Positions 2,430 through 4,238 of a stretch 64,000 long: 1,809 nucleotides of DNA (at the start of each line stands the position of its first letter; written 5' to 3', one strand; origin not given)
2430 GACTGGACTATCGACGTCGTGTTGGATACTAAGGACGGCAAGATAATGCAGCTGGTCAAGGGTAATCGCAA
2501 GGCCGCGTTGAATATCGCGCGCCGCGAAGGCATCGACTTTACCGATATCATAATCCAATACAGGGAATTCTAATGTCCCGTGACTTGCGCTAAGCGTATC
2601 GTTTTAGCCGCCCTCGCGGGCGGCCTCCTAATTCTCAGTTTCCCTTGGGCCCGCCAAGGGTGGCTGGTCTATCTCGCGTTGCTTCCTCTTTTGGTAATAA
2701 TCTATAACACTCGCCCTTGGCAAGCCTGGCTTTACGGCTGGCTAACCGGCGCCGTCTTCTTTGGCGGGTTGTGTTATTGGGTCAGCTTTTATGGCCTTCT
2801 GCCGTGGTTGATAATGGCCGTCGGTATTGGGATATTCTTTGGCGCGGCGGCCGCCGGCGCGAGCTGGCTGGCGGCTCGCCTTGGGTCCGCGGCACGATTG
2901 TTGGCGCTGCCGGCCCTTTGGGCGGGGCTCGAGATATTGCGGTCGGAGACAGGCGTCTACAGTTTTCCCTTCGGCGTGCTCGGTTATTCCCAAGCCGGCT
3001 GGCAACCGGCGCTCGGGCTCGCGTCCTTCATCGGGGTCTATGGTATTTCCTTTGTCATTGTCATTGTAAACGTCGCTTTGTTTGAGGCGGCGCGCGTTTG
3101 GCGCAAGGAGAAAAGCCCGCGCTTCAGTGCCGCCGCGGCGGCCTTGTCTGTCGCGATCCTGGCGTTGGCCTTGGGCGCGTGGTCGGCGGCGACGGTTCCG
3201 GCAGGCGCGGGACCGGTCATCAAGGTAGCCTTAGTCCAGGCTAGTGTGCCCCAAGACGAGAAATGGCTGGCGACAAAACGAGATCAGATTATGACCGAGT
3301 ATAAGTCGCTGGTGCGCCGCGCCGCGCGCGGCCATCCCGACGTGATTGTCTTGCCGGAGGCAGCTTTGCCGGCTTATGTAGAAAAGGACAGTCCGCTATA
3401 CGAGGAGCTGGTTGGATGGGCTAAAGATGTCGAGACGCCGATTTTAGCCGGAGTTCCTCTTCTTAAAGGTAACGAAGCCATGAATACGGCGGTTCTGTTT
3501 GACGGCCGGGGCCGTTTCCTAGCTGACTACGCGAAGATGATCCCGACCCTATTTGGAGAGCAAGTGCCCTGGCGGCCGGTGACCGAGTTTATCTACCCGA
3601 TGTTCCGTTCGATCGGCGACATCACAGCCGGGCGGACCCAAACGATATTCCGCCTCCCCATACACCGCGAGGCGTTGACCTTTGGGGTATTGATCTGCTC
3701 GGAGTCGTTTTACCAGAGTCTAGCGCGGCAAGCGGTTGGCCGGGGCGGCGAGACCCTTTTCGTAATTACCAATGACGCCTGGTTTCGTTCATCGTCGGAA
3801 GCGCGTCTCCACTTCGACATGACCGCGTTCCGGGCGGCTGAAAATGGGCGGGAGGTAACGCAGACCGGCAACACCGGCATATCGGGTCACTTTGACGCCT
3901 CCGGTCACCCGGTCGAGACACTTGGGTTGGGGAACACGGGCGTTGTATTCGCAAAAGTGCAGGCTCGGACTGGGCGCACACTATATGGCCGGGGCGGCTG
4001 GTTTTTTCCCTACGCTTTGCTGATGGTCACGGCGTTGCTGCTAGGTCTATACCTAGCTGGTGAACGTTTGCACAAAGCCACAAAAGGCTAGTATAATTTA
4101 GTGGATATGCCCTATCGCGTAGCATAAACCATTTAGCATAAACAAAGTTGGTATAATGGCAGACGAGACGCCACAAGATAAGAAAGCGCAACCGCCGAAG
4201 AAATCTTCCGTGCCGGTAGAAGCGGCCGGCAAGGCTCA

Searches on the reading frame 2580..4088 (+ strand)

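Call 16: search_protein_families(library=pfam, proteins=[window:2580-4088:+], max_evalue=0.001)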
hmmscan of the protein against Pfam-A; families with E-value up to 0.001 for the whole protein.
window:2580-4088:+ (503 aa): 2 families
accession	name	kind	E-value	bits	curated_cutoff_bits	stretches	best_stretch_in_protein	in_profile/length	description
PF20154.4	LNT_N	-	9e-28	97.9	27.1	1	13-166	1-159/159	Apolipoprotein N-acyltransferase N-terminal domain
PF00795.27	CN_hydrolase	-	1.6e-19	70.7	23.2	1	215-464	1-251/256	Carbon-nitrogen hydrolase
